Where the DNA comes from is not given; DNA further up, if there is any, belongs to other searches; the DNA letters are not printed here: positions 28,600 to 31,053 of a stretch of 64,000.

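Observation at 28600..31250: AT-rich two-gene island: orphan AAA+/STAND-like NTPase plus a 94-aa trypco2-like partner, a candidate undescribed conflict system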

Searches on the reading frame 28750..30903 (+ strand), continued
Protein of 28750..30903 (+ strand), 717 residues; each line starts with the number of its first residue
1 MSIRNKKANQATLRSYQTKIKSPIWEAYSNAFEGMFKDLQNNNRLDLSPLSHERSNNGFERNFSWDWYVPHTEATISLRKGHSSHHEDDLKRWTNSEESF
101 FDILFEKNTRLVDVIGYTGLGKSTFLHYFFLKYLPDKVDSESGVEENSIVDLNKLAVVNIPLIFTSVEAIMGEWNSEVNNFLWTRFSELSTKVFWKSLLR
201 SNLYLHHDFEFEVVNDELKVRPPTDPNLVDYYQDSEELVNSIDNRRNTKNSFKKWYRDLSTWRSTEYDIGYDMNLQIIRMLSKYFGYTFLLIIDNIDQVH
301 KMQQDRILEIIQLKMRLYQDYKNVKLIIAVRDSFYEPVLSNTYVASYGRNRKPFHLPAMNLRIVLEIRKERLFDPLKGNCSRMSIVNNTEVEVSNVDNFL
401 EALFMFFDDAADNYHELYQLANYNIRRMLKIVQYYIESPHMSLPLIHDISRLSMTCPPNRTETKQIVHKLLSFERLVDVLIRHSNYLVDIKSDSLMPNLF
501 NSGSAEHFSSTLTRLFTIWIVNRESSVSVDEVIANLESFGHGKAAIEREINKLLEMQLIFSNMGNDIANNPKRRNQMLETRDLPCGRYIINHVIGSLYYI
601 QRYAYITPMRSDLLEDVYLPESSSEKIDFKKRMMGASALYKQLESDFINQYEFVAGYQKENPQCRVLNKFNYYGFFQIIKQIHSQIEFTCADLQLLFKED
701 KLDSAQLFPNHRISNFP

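Call 102: search_protein_families(library=pfam, proteins=[L038:665-3715:+, L023:5433-7307:+, L029:5846-9616:+, L031:3044-4945:+, L042:2-4486:+, L022:2096-4486:+, L041:2040-3866:+, L025:2791-4779:+, L043:3768-4988:+, L039:4162-5001:+], max_evalue=0.001)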
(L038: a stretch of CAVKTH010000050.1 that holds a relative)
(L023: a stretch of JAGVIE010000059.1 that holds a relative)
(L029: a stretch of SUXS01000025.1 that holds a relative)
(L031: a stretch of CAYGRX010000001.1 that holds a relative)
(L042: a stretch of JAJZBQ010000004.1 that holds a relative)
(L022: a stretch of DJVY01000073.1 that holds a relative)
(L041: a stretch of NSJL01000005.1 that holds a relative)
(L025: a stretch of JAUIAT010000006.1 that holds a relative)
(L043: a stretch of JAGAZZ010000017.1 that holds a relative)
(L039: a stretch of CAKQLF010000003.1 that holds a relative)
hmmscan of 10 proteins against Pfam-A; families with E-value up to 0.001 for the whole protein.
L038:665-3715:+ (1016 aa): 5 families
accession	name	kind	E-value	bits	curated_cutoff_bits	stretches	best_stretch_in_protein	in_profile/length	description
PF11867.13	T1RH-like_C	-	1.6e-95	320.7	26.8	1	694-1011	11-328/329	Type I restriction enzyme HindI endonuclease subunit-like, C-terminal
PF18766.7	SWI2_SNF2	-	1.1e-76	257.9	26.7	1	263-501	1-218/221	SWI2/SNF2 ATPase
PF04313.20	HSDR_N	-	4.3e-39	134.9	25.1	1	8-204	3-196/198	Type I restriction enzyme R protein N terminus (HSDR_N)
PF22679.2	T1R_D3-like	-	2.8e-20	73.8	27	1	595-666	83-156/158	Type I restriction enzyme subunit R domain 3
PF04851.21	ResIII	-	3.1e-20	73.2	22.5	1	267-436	11-163/164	Type III restriction enzyme, res subunit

L023:5433-7307:+ (624 aa): 5 families
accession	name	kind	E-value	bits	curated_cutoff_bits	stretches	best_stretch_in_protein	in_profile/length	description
PF02012.26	BNR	-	1.6e-07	30.7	27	0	154-163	1-10/12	BNR/Asp-box repeat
PF18962.6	Por_Secre_tail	-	9.1e-07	29.5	27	1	546-620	2-73/75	Secretion system C-terminal sorting domain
PF25788.1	Ig_Rha78A_N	-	0.00029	21.5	27.4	0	462-526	35-102/105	Rha78A-like, N-terminal immunoglobulin domain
PF25059.1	FN3_DSCAM-DSCAML_C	-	0.0005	20.8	39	0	373-429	25-80/89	DSCAM/DSCAML C-terminal Fn3-like domain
PF00041.27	fn3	-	0.00072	20.2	25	0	448-521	12-81/84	Fibronectin type III domain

L029:5846-9616:+ (1256 aa): 4 families
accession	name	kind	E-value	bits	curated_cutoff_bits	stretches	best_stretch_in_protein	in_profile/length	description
PF13306.12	LRR_5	-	1.4e-279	911.1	27.7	10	625-751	1-124/127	BspA type Leucine rich repeat region (6 copies)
PF13855.12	LRR_8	-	1.5e-52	175.6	27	0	670-712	13-56/61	Leucine rich repeat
PF23952.1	LRR_EndoS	-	2.8e-12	47.3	27.9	0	658-714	35-91/116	Endo-beta-N-acetylglucosaminidase EndoS LRR domain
PF09818.15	ABC_ATPase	-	0.00045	19.8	23.2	0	547-570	73-96/283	P-loop domain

L031:3044-4945:+ (633 aa): 2 families
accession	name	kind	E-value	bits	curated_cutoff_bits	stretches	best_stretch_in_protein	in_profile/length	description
PF01964.24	ThiC_Rad_SAM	-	3.5e-184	612.9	25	1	140-582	2-419/420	Radical SAM ThiC family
PF13667.11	ThiC-associated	-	2.8e-25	88.4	27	1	22-94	1-81/81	ThiC-associated domain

L042:2-4486:+ (1494 aa): 7 families
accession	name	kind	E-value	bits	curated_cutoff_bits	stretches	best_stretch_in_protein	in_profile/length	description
PF18135.7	Type_ISP_C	-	2.7e-116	388.8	25.9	1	1081-1465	1-341/342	Type ISP C-terminal specificity domain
PF22240.1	ISP_coupler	-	4.6e-51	172.9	27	1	580-705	1-125/126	Type ISP restriction-modification enzyme, coupler domain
PF04851.21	ResIII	-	4.2e-25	89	22.5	1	14-215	2-163/164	Type III restriction enzyme, res subunit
PF00271.37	Helicase_C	-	5e-10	40.1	23.5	1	362-443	31-109/110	Helicase conserved C-terminal domain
PF00270.35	DEAD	-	1.2e-07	32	26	1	19-214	3-160/167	DEAD/DEAH box helicase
PF02384.22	N6_Mtase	-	4.5e-07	29.9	20.4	1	709-889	4-148/311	N-6 DNA Methylase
PF07669.17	Eco57I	-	4.6e-05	24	25.3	1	863-969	70-164/171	Eco57I restriction-modification methylase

L022:2096-4486:+ (796 aa): 5 families
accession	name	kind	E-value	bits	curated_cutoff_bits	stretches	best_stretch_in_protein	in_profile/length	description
PF13166.12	AAA_13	-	5.7e-44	151.4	36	1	19-731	9-685/713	AAA domain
PF02463.25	SMC_N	-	5.2e-12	46.1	40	1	368-637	135-211/220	RecF/RecN/SMC N terminal domain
PF13476.12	AAA_23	-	1.6e-05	26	27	1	10-171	3-128/201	AAA domain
PF13304.12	AAA_21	-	0.00016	22.3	27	0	28-65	1-53/304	AAA domain, putative AbiEii toxin, Type IV TA system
PF00005.33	ABC_tran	-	0.00038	21.5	25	0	22-62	7-50/137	ABC transporter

L041:2040-3866:+ (608 aa): 8 families
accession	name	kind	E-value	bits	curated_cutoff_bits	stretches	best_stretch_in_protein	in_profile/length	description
PF01434.24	Peptidase_M41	-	2.5e-75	253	29.9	1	409-597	1-190/191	Peptidase family M41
PF00004.35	AAA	-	2e-47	161.3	21.2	1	196-328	1-130/131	ATPase family associated with various cellular activities (AAA)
PF06480.20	FtsH_ext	-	1.9e-18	67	25.5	1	16-102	2-103/103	FtsH Extracellular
PF17862.7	AAA_lid_3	-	1.1e-17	63.7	27.2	1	351-394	1-44/45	AAA+ lid domain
PF06068.19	TIP49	-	1.2e-05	25.2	23.8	1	166-229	30-88/347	TIP49 P-loop domain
PF07728.20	AAA_5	-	2.3e-05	24.8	22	1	195-316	1-136/139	AAA domain (dynein-related subfamily)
PF05496.18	RuvB_N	-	0.00054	20.2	27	0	194-262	34-94/159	Holliday junction DNA helicase RuvB P-loop domain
PF23902.1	AAA_lid_PRS2_C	-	0.00078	20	34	0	334-401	3-71/73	PRS2 AAA+ lid C-terminal domain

L025:2791-4779:+ (662 aa): 6 families
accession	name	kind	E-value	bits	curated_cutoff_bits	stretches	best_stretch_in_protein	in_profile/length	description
PF04546.19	Sigma70_ner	-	7.3e-39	134.3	29.7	1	145-394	1-210/210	Sigma-70, non-essential region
PF04539.22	Sigma70_r3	-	1.1e-27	96.4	25.3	1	504-580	1-77/78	Sigma-70 region 3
PF04542.20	Sigma70_r2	-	3.4e-24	84.9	24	1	425-495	1-71/71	Sigma-70 region 2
PF03979.19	Sigma70_r1_1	-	2.2e-18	66.4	22.5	1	5-87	2-81/81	Sigma-70 factor, region 1.1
PF04545.22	Sigma70_r4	-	8.8e-18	64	24.1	1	593-646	1-50/50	Sigma-70, region 4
PF00140.25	Sigma70_r1_2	-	3.4e-13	49.7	22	1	104-134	1-31/34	Sigma-70 factor, region 1.2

L043:3768-4988:+ (406 aa): 1 family
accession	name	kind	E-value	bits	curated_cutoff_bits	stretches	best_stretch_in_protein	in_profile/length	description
PF01420.25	Methylase_S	-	4.7e-34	118.5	22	2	8-188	2-168/168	Type I restriction modification DNA specificity domain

L039:4162-5001:+ (279 aa): 0 families

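Call 118: search_solved_structures(query=A2, max_evalue=1, show_alignments=2)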
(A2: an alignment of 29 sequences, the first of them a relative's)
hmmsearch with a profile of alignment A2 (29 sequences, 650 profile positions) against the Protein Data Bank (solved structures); distinct sequences matched with E-value up to 1: 230 (the best 60 are shown).
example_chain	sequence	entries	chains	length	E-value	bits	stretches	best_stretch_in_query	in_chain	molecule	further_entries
5c1s_A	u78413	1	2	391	1.8e-05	26.7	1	69-126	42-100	Small GTPase EhRabX3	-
5c1t_A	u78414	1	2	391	2.2e-05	26.4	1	69-126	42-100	Small GTPase EhRabX3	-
9h2l_A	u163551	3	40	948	0.0002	23.2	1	73-148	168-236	NB-ARC domain-containing protein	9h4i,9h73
8pfh_C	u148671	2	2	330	0.00022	23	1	83-133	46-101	CDC12 isoform 1 | Cell division control protein 12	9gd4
7z15_K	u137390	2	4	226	0.00024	22.9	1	86-118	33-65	Alpha-D-ribose 1-methylphosphonate 5-triphosphate synthase subunit PhnL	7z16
30ga_K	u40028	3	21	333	0.00053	21.8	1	77-129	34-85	AAA+ ATPase domain-containing protein | TnsC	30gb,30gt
7jgr_D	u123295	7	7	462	0.0012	20.6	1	54-128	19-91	Origin recognition complex subunit 4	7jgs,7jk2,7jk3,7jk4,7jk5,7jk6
4xgc_D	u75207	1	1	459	0.0012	20.6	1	54-128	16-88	Origin recognition complex subunit 4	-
3ozx_A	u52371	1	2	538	0.0018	20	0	85-113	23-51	RNase L inhibitor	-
6tmf_d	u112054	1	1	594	0.0025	19.6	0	85-113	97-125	ATPase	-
2qby_A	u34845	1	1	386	0.0053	18.5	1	73-133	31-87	Cell division control protein 6 homolog 1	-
8glu_G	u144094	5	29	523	0.0066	18.2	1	81-153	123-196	Transposon Tn7 transposition protein TnsC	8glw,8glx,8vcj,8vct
5oql_Z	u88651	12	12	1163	0.0067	18.1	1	66-121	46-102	Bms1 | Bms1-type G domain-containing protein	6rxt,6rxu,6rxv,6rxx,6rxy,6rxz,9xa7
8bns_A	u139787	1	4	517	0.007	18.1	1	70-111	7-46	AAA ATPase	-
7mbw_A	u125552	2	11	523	0.0075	18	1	81-149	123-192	Transposon Tn7 transposition protein TnsC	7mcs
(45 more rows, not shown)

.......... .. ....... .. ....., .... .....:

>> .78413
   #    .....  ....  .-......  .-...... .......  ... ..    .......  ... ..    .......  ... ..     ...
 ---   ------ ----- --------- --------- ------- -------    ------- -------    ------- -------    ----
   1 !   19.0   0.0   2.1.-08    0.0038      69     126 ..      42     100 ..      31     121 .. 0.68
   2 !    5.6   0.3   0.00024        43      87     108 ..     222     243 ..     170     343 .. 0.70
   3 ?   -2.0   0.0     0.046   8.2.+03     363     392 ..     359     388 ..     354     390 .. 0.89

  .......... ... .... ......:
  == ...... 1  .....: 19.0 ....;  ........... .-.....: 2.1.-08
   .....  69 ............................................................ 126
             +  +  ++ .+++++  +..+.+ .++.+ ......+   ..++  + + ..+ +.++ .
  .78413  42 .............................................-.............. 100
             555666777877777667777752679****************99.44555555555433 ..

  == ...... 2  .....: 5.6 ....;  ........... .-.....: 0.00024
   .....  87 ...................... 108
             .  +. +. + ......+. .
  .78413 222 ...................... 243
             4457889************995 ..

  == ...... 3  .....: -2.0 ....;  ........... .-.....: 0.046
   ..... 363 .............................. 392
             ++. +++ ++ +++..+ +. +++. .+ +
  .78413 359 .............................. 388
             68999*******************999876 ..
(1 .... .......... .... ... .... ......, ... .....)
